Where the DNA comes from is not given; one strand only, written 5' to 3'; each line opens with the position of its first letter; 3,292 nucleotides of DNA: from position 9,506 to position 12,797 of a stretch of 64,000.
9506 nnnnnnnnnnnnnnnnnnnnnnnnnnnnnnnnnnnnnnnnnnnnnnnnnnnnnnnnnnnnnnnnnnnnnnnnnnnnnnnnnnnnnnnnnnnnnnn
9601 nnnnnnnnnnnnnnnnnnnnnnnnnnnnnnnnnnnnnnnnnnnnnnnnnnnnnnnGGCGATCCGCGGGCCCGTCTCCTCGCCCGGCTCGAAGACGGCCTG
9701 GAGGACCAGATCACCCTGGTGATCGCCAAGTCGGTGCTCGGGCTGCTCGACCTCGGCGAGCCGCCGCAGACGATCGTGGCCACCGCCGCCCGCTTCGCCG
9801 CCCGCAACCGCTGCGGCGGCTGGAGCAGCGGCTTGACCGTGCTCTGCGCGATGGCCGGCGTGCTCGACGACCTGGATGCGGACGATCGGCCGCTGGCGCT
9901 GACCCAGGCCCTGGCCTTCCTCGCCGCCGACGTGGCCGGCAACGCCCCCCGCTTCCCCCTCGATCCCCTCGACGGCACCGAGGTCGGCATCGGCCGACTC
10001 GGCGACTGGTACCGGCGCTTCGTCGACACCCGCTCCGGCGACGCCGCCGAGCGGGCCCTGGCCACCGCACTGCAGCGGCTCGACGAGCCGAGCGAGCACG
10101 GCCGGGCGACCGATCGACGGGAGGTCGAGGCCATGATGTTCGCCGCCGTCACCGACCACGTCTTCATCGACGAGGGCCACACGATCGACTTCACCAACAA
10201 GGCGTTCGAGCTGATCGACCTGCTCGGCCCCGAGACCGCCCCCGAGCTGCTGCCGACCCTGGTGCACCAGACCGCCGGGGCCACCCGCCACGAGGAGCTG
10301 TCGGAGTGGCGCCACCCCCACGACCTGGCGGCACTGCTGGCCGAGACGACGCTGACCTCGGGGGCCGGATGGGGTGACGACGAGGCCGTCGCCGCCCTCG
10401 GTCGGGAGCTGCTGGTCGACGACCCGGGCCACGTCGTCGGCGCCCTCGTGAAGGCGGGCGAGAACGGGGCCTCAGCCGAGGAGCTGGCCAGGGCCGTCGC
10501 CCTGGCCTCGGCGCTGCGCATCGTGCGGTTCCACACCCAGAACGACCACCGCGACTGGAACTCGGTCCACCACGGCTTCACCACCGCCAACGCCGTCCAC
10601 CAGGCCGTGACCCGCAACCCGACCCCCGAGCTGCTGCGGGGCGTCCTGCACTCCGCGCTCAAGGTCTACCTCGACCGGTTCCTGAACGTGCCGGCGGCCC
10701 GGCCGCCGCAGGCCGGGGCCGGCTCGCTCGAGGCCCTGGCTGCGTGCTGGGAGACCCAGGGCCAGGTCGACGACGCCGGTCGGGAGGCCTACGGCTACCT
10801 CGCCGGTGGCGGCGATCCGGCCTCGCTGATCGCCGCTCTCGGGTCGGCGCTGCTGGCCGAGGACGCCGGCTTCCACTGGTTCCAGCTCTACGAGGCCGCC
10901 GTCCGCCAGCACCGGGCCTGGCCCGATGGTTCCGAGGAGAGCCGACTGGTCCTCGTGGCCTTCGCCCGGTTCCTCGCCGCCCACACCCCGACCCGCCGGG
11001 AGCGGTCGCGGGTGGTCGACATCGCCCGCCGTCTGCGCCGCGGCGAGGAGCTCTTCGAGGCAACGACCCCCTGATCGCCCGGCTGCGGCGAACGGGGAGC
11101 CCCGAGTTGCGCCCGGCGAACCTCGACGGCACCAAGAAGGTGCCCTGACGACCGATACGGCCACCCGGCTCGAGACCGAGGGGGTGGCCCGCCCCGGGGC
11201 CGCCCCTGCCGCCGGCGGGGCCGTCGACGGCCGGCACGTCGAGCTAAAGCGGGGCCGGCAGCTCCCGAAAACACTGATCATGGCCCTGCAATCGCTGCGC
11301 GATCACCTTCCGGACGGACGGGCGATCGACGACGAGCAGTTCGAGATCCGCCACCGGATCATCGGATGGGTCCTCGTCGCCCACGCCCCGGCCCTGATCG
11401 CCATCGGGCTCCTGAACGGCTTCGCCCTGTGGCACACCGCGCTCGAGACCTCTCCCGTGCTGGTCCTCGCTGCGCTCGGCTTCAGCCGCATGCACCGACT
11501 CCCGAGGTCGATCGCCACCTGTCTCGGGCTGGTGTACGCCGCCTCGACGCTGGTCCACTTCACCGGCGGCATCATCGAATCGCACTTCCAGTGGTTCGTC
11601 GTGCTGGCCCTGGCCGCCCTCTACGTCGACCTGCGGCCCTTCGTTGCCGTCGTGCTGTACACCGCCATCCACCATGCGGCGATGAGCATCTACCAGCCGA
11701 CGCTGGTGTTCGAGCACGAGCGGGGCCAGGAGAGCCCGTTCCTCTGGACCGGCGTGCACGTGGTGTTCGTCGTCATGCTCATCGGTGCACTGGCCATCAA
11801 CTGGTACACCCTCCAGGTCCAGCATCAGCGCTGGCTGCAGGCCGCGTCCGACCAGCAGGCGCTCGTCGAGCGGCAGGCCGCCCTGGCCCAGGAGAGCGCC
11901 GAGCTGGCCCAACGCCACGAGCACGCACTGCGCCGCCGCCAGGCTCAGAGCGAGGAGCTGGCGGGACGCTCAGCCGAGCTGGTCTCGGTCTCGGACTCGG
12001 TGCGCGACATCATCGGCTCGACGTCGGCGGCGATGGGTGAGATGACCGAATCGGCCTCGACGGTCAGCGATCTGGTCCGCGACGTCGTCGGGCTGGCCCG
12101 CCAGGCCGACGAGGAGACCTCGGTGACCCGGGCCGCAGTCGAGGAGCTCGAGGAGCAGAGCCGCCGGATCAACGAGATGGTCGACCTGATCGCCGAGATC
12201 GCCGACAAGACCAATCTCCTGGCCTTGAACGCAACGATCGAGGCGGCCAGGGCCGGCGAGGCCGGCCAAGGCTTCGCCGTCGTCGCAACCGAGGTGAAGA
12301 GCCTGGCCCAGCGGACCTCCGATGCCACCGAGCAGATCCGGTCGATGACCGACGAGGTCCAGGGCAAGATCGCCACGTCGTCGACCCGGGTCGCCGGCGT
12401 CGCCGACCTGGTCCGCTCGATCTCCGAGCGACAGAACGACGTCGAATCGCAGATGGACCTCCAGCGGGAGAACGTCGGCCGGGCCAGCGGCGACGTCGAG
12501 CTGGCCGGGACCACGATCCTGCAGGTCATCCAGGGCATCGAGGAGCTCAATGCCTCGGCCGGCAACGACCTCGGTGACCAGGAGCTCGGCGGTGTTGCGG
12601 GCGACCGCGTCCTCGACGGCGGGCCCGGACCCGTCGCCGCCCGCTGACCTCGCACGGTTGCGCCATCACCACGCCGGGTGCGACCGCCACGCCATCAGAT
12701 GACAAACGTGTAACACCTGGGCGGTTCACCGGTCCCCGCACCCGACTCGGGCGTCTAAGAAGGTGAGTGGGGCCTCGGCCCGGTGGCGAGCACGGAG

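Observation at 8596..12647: Cys-cluster HTH regulator divergent from a Rieske-fusion protein followed by a multi-TM chemoreceptor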

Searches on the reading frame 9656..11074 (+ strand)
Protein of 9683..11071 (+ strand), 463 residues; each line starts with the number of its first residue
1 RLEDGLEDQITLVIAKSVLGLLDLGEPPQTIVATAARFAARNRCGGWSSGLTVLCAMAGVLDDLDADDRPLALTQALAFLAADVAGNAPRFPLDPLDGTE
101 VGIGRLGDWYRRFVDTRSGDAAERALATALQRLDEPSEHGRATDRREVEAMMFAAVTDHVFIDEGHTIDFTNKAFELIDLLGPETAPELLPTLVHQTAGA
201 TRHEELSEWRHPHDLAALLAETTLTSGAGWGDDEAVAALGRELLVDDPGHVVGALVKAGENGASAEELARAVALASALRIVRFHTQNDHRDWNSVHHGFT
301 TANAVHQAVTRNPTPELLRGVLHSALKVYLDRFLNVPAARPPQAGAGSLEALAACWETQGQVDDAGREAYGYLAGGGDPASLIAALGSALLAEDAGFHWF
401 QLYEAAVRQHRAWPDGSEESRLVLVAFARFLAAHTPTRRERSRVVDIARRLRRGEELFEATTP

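Call 13: search_protein_representatives(protein=window:9683-11071:+)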
Query: 463 residues. Proteins with E-value up to 0.001 (for the whole library): 1504; up to 1e-10: 815; up to 1e-30: 236. The best 150 are listed.
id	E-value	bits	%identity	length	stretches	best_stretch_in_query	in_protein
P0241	4.4e-122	424.5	57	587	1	1-459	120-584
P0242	1.7e-113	396.2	60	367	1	103-460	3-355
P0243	3.8e-104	365.4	47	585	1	1-459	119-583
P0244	6.3e-103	361.4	45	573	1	1-459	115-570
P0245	5.2e-100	351.7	52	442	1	12-391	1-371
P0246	1.8e-98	346.7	47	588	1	1-461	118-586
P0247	3.9e-98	345.6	45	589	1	1-457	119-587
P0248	5.2e-97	341.9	58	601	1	1-327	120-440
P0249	1.9e-95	336.7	61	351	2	192-437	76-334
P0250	2.2e-94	333.2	43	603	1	1-462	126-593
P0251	1.8e-92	326.9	47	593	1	1-460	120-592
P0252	4.8e-92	325.5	43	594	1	1-458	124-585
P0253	4.6e-89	315.7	48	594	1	1-459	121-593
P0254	1.4e-88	314.1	45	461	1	13-459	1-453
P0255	1.7e-88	313.8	43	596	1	1-457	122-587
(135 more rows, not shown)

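Call 46: search_solved_structures(query=A3, max_evalue=10, show_alignments=3)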
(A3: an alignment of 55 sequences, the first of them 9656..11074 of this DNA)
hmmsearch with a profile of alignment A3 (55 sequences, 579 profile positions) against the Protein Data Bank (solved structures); distinct sequences matched with E-value up to 10: 51.
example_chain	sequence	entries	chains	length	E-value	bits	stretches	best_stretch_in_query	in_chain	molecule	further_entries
5bok_A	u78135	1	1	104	2.6e-13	52.7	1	1-101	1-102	Ferredoxin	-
2qpz_A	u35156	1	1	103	1.7e-12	50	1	4-101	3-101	Naphthalene 1,2-dioxygenase system ferredoxin subunit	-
3d89_A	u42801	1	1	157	2.2e-12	49.6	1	5-78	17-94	Rieske domain-containing protein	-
8jng_A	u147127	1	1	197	3.7e-11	45.6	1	2-77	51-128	Methanesulfonate monooxygenase ferredoxin subunit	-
1vck_A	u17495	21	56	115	7.1e-11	44.7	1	1-109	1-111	ferredoxin component of carbazole | Ferredoxin CarAc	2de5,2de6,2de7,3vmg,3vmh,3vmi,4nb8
1vm9_A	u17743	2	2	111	1.4e-10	43.7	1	7-103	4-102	Toluene-4-monooxygenase system protein C | Toluene-4-monooxygenase system ferredoxin subunit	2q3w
1fqt_A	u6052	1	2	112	2e-10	43.2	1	4-103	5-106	RIESKE-TYPE FERREDOXIN OF BIPHENYL DIOXYGENASE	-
4p1c_H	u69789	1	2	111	2.4e-10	42.9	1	22-103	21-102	Toluene-4-monooxygenase system ferredoxin subunit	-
4p1b_H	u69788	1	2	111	4.4e-10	42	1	25-103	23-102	Toluene-4-monooxygenase system ferredoxin subunit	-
2e4p_A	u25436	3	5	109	4.6e-10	42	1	5-103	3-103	Biphenyl dioxygenase ferredoxin subunit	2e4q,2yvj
1sjg_A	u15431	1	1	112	6.2e-10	41.5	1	7-103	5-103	Toluene-4-monooxygenase system protein C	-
3gce_A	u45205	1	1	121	5.7e-09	38.4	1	4-108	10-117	Ferredoxin component of carbazole 1,9a-dioxygenase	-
4emj_B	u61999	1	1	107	6.3e-09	38.2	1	4-103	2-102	Toluene 1,2-dioxygenase system ferredoxin subunit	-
3dqy_A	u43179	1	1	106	9.8e-09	37.6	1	5-103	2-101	Toluene 1,2-dioxygenase system ferredoxin subunit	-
2i7f_A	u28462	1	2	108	1.5e-08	37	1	4-105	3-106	Ferredoxin component of dioxygenase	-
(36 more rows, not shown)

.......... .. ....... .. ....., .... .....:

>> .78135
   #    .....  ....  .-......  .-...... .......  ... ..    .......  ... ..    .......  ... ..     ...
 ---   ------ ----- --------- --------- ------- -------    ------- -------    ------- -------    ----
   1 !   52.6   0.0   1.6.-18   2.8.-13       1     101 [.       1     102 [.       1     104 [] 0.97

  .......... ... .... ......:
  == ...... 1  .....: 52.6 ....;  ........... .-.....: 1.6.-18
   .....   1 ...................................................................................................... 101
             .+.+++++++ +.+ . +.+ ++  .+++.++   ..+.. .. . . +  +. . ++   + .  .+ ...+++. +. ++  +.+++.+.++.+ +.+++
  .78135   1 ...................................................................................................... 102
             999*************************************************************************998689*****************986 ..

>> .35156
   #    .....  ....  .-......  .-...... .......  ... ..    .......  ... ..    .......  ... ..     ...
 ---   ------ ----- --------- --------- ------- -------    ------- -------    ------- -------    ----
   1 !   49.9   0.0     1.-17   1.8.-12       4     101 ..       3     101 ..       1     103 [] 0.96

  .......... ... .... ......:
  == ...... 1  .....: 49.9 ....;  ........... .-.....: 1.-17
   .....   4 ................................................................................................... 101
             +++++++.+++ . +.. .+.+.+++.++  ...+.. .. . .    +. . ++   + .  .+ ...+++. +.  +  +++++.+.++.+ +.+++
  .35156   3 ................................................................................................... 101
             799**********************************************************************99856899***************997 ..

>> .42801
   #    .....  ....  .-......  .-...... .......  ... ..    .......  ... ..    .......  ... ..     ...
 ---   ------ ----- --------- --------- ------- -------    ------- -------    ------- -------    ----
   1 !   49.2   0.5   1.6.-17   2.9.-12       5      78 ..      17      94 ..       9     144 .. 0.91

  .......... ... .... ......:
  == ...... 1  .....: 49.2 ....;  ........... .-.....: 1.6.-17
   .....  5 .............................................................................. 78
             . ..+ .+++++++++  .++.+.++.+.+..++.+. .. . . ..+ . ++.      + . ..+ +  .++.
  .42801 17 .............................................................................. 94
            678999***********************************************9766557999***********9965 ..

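Call 50: predict_structure(alignment_id=A3)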
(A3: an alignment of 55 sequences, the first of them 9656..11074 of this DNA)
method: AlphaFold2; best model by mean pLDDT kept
length: 472 residues; sequences in the alignment: 55
mean_pLDDT: 95.9   pTM: 0.94
mean pLDDT of the five models: 95.9, 95.5, 95.5, 94.8, 94.6
residues with pLDDT >= 90: 440; 70-90: 27; 50-70: 5; < 50: 0
segments of 3 or more residues with pLDDT < 50: none
pLDDT, mean of each block of 10 residues (from residue 1): 96 98 98 98 98 97 98 98 98 97 89 96 97 96 82 91 95 95 98 97 97 94 96 98 98 98 98 99 98 93 96 98 98 98 91 96 97 98 98 98 96 99 98 98 96 94 81 57
secondary structure, 60 per line:
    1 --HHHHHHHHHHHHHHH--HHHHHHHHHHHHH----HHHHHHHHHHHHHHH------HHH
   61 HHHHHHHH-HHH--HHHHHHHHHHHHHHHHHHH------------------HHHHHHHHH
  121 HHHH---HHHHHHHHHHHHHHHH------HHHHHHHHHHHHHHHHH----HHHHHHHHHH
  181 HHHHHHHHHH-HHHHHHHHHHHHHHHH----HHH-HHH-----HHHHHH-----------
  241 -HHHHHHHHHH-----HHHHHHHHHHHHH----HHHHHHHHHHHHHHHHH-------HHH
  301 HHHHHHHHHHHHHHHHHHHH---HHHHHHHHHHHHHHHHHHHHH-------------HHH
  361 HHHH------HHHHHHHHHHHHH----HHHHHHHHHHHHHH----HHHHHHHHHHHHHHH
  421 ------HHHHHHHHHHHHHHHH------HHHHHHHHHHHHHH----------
elements in order: H3-17 H20-32 H37-51 H58-68 H75-93 H112-124 H128-143 H150-166 H171-190 H192-207 H224-229 H242-251 H257-269 H274-290 H298-320 H324-344 H358-364 H371-383 H388-401 H406-420 H427-442 H449-462

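Call 54: fold_search(model_id=the predicted structure, library=pdb)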
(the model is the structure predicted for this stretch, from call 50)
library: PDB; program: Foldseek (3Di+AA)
matches with E <= 10: 281; with E <= 0.001: 0
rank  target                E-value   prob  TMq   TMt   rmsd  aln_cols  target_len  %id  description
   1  5mfm_A                1.8e-01  0.16  0.13  0.17  19.0       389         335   12  Designed armadillo repeat protein peptide fusion YIIIM6AII_GS11_(KR)5 (released 2017-09-13)
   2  8yxs_A                2.6e-01  0.72  0.35  0.37  10.1       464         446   13  X-ray structure of non-heme iron dioxygenase from Aspergillus brunneoviolaceus (released 2025-04-09)
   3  7mhy_A                3.1e-01  0.08  0.13  0.13  21.9       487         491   11  Human Hedgehog acyltransferase (HHAT) in complex with palmitoyl-CoA and two Fab antibody fragments (released 2021-06-16)
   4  4v3o_A                3.4e-01  0.14  0.14  0.19  21.2       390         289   13  Designed armadillo repeat protein with 5 internal repeats, 2nd generation C-cap and 3rd generation N-cap. (released 2016-01-13)
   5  6s9o_F                3.5e-01  0.12  0.13  0.16  19.2       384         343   11  Designed Armadillo Repeat protein internal Lock1 fused to target peptide KRKRKLKFKR (released 2020-02-19)
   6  6s9p_B                3.5e-01  0.10  0.13  0.17  21.8       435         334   12  Designed Armadillo Repeat protein internal Lock2 fused to target peptide KRKAKITWKR (released 2020-02-19)
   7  5mfm_F                3.7e-01  0.12  0.13  0.16  18.5       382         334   13  Designed armadillo repeat protein peptide fusion YIIIM6AII_GS11_(KR)5 (released 2017-09-13)
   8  6s9o_C                4.0e-01  0.11  0.12  0.16  19.8       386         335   12  Designed Armadillo Repeat protein internal Lock1 fused to target peptide KRKRKLKFKR (released 2020-02-19)
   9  5mfd_A                4.6e-01  0.11  0.13  0.17  19.1       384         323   13  Designed armadillo repeat protein YIIIM''6AII in complex with pD_(KR)5 (released 2017-07-19)
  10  7rp5_B                4.6e-01  0.07  0.14  0.14  22.1       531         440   10  CLC-ec1 at pH 4.5 100mM Cl Turn (released 2022-11-16)
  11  9i5z_B                4.6e-01  0.06  0.14  0.13  23.7       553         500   11  Upregulated state of BetP in potassium (released 2026-02-18)
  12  6s9o_A                4.8e-01  0.10  0.12  0.16  19.2       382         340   12  Designed Armadillo Repeat protein internal Lock1 fused to target peptide KRKRKLKFKR (released 2020-02-19)
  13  6s9n_B                5.4e-01  0.10  0.13  0.18  21.6       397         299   12  Designed Armadillo Repeat protein Lock2 fused to target peptide KRKRKAKLSF (released 2020-02-19)
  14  5aei_A                6.5e-01  0.11  0.13  0.19  21.0       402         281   12  Designed Armadillo repeat protein YIIIM5AII in complex with peptide (KR)5 (released 2016-03-30)
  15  5mfd_J                7.1e-01  0.08  0.12  0.16  21.8       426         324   12  Designed armadillo repeat protein YIIIM''6AII in complex with pD_(KR)5 (released 2017-07-19)
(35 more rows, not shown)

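Call 56: search_protein_families(library=pfam, alignment_id=A3, max_evalue=10)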
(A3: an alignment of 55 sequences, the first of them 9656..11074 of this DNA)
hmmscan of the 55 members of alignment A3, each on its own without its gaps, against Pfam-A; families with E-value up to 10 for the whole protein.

A. member 1, window:9656-11074:+ (472 aa): 1 family
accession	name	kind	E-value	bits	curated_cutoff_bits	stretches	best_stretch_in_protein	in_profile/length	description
PF06861.16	BALF1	-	0.065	13.4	25.8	1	415-462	121-166/184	BALF1 protein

B. families by the number of members that match (of 55 scanned): 32 families (the first 25 are shown)
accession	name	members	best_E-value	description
PF00355.32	Rieske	54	2.9e-19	Rieske [2Fe-2S] domain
PF13806.12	Rieske_2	54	2.3e-14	Rieske-like [2Fe-2S] domain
PF22543.2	Rieske_4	52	9.6e-10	Soluble Rieske-type ferredoxin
PF12002.13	MgsA_C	3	0.03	MgsA AAA+ ATPase C terminal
PF06861.16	BALF1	3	0.065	BALF1 protein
PF05696.16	DUF826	1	0.011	Protein of unknown function (DUF826)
PF10400.15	Vir_act_alpha_C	1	0.015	Virulence activator alpha C-term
PF23445.2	SNRNP200_wHTH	1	0.015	Winged Helix-turn-helix domain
PF13578.12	Methyltransf_24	1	0.016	Methyltransferase domain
PF17920.6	TetR_C_16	1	0.021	Tetracyclin repressor-like, C-terminal domain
PF19685.4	DUF6187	1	0.053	Family of unknown function (DUF6187)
PF25296.1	Decapeptide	1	0.056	Decapeptide repeat region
PF02852.28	Pyr_redox_dim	1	0.072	Pyridine nucleotide-disulphide oxidoreductase, dimerisation domain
PF22120.2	T6SS_Tse3_N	1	0.072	T6SS, Peptidoglycan muramidase Tse3, N-terminal domain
PF22597.2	DYN_lid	1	0.074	Dynein heavy chain, ATPase lid domain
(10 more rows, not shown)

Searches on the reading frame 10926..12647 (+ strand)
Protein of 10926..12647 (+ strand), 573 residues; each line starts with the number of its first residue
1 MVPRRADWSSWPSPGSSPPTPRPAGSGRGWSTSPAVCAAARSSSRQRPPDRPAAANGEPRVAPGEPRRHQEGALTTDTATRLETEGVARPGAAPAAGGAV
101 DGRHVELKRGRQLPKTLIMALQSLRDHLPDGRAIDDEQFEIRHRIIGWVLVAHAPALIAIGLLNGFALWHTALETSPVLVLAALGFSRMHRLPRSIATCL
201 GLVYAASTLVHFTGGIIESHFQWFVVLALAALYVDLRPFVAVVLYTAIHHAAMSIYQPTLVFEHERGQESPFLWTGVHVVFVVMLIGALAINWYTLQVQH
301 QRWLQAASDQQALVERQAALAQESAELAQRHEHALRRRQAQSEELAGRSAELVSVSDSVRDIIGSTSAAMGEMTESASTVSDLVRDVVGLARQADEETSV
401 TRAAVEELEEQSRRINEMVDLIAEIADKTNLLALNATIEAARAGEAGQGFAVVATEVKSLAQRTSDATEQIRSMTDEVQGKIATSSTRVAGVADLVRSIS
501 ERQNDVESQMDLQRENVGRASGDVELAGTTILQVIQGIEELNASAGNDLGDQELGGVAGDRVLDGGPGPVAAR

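Call 3: search_protein_families(library=pfam, proteins=[window:10926-12647:+], max_evalue=0.01)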
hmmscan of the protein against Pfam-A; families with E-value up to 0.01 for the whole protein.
window:10926-12647:+ (573 aa): 3 families
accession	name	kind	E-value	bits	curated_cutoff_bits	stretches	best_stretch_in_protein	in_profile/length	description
PF00015.26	MCPsignal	-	1.8e-30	106.5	34.6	1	391-544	11-164/172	Methyl-accepting chemotaxis protein (MCP) signalling domain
PF06103.16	DUF948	-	0.0014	19.2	37.2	0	372-429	27-84/89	Bacterial protein of unknown function (DUF948)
PF05884.17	ZYG-11_interact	-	0.0043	17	25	1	160-236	173-253/295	Interactor of ZYG-11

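Call 4: search_protein_families(library=ncbifam, proteins=[window:10926-12647:+], max_evalue=0.01)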
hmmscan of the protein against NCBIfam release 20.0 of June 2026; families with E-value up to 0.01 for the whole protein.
window:10926-12647:+ (573 aa): 9 families
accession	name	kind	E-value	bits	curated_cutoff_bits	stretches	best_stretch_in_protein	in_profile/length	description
NF058645.1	MCPCtpMPsAe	equivalog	5.5e-21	74.9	900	1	317-504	290-477/558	methyl-accepting chemotaxis protein CtpM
NF041847.1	transduc_aer2_vibrio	equivalog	2.1e-20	72.6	1200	1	321-504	515-687/804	aerotaxis transducer Aer2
NF007309.0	PRK09793.1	equivalog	3.6e-17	62.5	903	1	366-537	308-482/533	methyl-accepting chemotaxis protein IV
NF047851.1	MCPCitTducer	equivalog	4.4e-17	62.4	900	1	343-501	281-446/553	methyl-accepting chemotaxis citrate transducer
NF011622.0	PRK15048.1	equivalog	5.9e-17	62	900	1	342-502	279-446/553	methyl-accepting chemotaxis protein II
NF050802.1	AspChtxCcaA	equivalog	2.9e-16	59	1300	1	343-493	514-650/700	aspartate chemotaxis receptor CcaA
NF011615.0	PRK15041.1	equivalog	6.6e-16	58.1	947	1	352-507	291-456/554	methyl-accepting chemotaxis protein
TIGR02168.1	SMC_prok_B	equivalog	0.00061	17.6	567.35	1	306-515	300-519/1181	chromosome segregation protein SMC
NF041034.1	Rad50_Sulf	equivalog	0.0018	16.2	1000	1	313-509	452-657/872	DNA double-strand break repair ATPase Rad50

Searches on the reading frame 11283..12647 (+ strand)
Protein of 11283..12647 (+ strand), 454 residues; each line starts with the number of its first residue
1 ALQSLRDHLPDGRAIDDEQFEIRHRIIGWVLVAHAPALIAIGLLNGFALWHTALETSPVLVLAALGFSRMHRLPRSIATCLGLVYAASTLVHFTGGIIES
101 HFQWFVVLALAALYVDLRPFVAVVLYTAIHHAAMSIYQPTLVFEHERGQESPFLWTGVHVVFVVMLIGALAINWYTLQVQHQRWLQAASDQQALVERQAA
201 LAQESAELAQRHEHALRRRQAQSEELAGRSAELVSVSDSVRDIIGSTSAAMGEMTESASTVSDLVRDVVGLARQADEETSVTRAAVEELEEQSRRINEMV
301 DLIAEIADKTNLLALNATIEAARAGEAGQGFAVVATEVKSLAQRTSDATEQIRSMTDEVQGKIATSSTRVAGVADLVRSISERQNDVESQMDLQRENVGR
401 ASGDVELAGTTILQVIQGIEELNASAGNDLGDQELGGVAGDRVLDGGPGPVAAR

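Call 33: find_homologous_proteins(query=window:11283-12647:+)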
Query window:11283-12647:+ (454 aa): 7983 proteins with E <= 0.001 among 8000 candidates; the best 120 are listed.
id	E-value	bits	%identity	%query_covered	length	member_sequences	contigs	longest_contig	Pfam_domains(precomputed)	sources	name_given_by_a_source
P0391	7.9e-256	867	93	97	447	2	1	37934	PF00015.27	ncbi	ncbi:MAG: methyl-accepting chemotaxis protein [Actinomycetota bacterium]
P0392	2.0e-206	704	75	98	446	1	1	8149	PF00015.27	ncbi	-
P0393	3.7e-205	700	75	94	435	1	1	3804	PF00015.27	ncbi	-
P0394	1.1e-202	692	74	94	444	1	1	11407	PF00015.27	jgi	-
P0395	1.2e-201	688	75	93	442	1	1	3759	PF00015.27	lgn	-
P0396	1.6e-200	685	73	93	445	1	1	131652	PF00015.27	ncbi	-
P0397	2.9e-199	680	75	93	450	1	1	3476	PF00015.27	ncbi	ncbi:MAG: methyl-accepting chemotaxis protein [Actinomycetota bacterium]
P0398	1.9e-191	655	70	99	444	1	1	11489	PF00015.27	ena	-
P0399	2.9e-178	611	69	93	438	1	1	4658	PF00015.27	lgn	-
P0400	5.0e-167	574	62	94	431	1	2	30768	PF00015.27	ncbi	-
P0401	1.1e-161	557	61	93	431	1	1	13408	PF00015.27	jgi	jgi:methyl-accepting chemotaxis protein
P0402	2.8e-160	552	63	93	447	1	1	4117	PF00015.27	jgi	jgi:methyl-accepting chemotaxis protein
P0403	2.4e-158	546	61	93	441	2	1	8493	PF00015.27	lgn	-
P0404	5.3e-155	535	59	94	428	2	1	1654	PF00015.27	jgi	jgi:methyl-accepting chemotaxis protein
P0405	8.3e-145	501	56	94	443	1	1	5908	PF00015.27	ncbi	-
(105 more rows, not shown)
